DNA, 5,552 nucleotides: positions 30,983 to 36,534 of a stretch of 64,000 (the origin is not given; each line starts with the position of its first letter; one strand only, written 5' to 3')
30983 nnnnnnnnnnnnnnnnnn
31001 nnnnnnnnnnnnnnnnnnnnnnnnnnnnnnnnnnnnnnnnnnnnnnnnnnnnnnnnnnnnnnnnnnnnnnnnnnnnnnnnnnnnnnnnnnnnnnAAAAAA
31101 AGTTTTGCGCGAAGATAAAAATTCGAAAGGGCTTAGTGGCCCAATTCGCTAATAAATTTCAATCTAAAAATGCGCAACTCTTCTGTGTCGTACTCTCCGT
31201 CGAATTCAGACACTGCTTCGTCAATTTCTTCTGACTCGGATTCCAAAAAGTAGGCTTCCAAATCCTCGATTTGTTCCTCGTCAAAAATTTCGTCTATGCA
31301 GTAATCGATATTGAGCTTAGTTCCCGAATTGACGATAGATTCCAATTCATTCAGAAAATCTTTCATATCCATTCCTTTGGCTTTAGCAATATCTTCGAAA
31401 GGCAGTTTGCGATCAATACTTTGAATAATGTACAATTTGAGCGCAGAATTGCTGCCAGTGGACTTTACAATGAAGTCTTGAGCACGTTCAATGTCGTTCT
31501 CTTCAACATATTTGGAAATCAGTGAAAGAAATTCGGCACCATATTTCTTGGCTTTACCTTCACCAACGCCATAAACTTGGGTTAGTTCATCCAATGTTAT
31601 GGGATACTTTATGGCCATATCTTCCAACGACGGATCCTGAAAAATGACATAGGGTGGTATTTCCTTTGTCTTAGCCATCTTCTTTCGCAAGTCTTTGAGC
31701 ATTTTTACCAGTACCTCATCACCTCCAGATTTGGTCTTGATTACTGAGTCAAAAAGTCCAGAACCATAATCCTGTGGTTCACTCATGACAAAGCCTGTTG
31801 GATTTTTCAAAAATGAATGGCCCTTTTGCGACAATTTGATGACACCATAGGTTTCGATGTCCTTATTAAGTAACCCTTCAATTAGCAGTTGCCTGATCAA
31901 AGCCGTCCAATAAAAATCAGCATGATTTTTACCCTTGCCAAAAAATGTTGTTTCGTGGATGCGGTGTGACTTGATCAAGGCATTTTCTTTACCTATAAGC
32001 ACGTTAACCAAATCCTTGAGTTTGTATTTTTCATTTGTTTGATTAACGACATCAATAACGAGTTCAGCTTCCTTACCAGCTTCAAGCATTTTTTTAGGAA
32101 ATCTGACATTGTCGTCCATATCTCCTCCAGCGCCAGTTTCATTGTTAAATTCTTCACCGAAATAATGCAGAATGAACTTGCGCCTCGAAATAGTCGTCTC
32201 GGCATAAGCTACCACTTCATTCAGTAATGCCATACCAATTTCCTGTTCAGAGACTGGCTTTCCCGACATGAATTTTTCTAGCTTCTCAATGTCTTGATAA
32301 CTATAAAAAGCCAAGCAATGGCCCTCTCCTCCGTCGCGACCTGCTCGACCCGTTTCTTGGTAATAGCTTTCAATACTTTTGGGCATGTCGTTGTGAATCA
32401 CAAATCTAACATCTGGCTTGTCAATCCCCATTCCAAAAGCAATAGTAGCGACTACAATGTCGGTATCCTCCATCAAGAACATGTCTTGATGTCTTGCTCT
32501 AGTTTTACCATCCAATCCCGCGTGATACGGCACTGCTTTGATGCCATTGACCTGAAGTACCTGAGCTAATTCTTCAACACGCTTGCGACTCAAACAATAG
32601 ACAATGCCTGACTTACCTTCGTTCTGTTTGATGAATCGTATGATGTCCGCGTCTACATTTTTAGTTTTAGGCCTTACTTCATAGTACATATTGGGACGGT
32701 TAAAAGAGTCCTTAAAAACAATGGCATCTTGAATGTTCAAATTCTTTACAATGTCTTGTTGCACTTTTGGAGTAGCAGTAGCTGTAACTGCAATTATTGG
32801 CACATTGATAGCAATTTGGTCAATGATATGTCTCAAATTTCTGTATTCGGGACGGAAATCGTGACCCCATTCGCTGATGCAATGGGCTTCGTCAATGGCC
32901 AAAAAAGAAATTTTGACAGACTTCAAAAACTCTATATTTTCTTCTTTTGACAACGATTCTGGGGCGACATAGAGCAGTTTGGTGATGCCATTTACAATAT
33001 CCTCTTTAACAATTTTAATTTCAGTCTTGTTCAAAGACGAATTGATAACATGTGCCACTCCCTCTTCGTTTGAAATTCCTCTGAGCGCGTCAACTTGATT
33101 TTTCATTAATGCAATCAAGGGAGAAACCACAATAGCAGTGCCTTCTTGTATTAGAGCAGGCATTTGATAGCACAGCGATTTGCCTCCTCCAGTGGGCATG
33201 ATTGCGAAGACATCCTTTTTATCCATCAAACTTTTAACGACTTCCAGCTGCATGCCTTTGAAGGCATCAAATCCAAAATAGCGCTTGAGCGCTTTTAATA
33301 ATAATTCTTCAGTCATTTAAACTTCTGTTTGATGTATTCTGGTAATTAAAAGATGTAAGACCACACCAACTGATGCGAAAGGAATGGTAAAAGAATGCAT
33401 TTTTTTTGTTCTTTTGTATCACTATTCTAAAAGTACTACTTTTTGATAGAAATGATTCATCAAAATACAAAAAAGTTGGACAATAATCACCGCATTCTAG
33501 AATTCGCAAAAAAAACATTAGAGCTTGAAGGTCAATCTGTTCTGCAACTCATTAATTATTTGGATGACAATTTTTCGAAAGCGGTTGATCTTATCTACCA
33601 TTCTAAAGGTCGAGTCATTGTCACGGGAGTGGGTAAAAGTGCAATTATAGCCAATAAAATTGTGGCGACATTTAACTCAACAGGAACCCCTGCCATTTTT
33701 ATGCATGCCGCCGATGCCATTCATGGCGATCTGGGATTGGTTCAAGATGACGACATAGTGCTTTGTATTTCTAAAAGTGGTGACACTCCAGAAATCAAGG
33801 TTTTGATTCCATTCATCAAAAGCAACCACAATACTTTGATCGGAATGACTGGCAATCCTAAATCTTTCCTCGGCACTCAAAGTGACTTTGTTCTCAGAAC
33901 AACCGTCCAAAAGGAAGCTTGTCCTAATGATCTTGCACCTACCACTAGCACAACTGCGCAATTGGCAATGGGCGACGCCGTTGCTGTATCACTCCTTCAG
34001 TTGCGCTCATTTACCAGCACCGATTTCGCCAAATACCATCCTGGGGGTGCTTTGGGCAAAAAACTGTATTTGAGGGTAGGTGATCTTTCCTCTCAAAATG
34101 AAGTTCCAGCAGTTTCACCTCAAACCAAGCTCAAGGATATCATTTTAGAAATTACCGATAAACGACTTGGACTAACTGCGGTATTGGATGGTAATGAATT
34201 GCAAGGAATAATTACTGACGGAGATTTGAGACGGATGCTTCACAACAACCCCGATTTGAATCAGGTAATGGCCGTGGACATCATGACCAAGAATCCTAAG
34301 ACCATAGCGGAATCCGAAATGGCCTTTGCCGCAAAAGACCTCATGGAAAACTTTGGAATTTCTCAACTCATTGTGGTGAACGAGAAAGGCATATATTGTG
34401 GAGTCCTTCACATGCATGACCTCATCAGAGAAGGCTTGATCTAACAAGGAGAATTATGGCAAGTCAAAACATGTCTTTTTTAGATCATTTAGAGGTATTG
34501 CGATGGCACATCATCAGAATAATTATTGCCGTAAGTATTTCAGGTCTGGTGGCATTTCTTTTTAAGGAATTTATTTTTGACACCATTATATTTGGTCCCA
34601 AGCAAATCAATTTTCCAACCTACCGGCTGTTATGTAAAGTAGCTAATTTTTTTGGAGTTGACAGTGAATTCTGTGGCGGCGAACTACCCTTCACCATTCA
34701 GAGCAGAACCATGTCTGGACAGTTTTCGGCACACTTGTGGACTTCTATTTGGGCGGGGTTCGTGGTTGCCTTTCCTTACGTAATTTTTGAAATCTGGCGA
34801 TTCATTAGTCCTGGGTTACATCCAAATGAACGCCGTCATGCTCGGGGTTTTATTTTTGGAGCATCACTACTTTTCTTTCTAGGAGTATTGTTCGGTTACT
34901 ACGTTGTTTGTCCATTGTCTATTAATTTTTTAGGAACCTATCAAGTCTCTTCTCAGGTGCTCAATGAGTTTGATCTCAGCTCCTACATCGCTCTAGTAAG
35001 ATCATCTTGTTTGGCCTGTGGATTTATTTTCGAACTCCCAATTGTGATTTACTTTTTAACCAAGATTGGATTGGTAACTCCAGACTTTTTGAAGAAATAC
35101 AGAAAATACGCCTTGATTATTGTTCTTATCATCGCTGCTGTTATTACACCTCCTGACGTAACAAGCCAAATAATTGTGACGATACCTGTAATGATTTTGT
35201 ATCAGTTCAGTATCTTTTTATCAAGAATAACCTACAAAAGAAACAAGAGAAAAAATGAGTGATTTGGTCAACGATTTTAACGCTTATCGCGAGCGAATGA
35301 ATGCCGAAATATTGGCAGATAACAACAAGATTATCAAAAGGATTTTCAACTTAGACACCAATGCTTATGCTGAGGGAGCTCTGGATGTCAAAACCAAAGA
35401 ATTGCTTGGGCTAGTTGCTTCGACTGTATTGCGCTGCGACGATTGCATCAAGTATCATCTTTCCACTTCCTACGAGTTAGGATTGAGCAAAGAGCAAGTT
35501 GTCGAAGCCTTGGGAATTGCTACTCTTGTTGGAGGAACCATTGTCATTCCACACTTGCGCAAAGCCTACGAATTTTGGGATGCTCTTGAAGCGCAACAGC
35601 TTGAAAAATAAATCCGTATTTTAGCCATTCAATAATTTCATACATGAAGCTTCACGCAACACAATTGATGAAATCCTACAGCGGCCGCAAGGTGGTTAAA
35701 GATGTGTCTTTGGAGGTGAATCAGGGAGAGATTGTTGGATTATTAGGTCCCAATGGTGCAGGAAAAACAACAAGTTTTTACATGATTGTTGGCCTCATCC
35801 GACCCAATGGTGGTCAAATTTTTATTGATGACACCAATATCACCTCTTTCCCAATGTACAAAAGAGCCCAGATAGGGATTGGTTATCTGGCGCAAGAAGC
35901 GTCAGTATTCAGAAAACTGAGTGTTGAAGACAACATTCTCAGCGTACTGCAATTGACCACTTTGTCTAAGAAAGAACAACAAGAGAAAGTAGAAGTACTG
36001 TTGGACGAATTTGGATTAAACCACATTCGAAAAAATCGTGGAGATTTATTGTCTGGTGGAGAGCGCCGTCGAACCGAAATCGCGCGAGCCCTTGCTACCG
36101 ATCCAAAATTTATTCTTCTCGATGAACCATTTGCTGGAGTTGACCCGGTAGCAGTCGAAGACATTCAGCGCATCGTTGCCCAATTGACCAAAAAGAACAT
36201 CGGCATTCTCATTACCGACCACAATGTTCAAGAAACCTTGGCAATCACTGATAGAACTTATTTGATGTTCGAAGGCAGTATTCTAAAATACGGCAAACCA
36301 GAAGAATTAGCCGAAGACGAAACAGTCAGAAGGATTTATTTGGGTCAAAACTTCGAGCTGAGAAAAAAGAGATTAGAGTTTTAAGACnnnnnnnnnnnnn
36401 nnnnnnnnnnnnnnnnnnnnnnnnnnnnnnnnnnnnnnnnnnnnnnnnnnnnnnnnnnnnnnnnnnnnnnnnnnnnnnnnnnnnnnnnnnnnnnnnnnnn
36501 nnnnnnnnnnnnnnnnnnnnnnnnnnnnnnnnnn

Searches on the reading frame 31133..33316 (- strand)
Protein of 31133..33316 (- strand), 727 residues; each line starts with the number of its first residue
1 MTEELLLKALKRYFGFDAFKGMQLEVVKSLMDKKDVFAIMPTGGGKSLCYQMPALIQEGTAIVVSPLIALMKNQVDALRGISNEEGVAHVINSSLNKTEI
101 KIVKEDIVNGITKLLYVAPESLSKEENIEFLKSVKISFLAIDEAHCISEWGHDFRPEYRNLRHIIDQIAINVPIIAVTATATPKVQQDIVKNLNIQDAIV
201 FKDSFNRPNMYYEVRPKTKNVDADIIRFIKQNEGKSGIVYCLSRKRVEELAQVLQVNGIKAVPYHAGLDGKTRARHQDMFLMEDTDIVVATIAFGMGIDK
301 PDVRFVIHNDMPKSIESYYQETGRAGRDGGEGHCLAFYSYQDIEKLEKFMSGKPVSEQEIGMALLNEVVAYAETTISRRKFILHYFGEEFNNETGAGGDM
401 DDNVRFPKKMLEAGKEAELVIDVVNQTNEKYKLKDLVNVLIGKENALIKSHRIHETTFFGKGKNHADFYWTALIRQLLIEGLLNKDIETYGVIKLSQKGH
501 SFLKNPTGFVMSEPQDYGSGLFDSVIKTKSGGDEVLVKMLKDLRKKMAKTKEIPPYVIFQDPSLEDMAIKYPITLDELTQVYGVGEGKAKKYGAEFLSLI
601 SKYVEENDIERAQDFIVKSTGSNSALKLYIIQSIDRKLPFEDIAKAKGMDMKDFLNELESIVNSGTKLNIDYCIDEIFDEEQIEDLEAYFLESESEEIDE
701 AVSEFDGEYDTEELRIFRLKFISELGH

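Call 49: search_protein_families(library=pfam, proteins=[window:31133-33316:-], max_evalue=0.00001)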
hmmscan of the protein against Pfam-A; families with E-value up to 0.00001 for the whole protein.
window:31133-33316:- (727 aa): 6 families
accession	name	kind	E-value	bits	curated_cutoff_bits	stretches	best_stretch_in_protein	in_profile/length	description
PF00270.35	DEAD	-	2e-27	96.4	26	1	22-186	3-164/167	DEAD/DEAH box helicase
PF21220.3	RecQ-1-like_HTH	-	5.1e-25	87.8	27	1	624-674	1-51/51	RecQ-1-like, helix-turn-helix domain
PF09382.16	RQC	-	6.6e-22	77.9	23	1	409-515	3-109/114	RQC domain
PF00271.37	Helicase_C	-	2.8e-20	73.1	23.5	1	224-329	5-110/110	Helicase conserved C-terminal domain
PF00570.28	HRDC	-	1.7e-18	66.8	23.8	1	534-600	2-68/68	HRDC domain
PF16124.10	RecQ_Zn_bind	-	1.9e-11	45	25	1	340-393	1-57/66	RecQ zinc-binding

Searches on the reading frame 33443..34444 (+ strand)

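Call 49: search_protein_families(library=pfam, proteins=[window:33443-34444:+], max_evalue=0.00001)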
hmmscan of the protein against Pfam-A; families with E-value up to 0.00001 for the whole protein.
window:33443-34444:+ (333 aa): 2 families
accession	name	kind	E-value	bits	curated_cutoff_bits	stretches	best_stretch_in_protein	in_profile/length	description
PF01380.27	SIS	-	4.1e-26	91.8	25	1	51-182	2-130/131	SIS domain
PF00571.33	CBS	-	3.9e-19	69.1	24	2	279-330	3-54/57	CBS domain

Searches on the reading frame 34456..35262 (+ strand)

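Call 49: search_protein_families(library=pfam, proteins=[window:34456-35262:+], max_evalue=0.00001)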
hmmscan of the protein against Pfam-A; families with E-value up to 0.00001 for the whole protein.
window:34456-35262:+ (268 aa): 1 family
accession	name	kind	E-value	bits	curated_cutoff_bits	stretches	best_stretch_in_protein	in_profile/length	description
PF00902.23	TatC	-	4.8e-65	219.7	25.1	1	10-244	1-208/208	Sec-independent protein translocase protein (TatC)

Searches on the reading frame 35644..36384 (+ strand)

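Call 49: search_protein_families(library=pfam, proteins=[window:35644-36384:+], max_evalue=0.00001)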
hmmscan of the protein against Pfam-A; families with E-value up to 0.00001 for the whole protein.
window:35644-36384:+ (246 aa): 2 families
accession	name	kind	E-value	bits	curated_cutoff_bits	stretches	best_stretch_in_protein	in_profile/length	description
PF00005.33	ABC_tran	-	3e-37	128.7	25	1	18-164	1-137/137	ABC transporter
PF13304.12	AAA_21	-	8.8e-06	26.4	27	0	149-194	251-299/304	AAA domain, putative AbiEii toxin, Type IV TA system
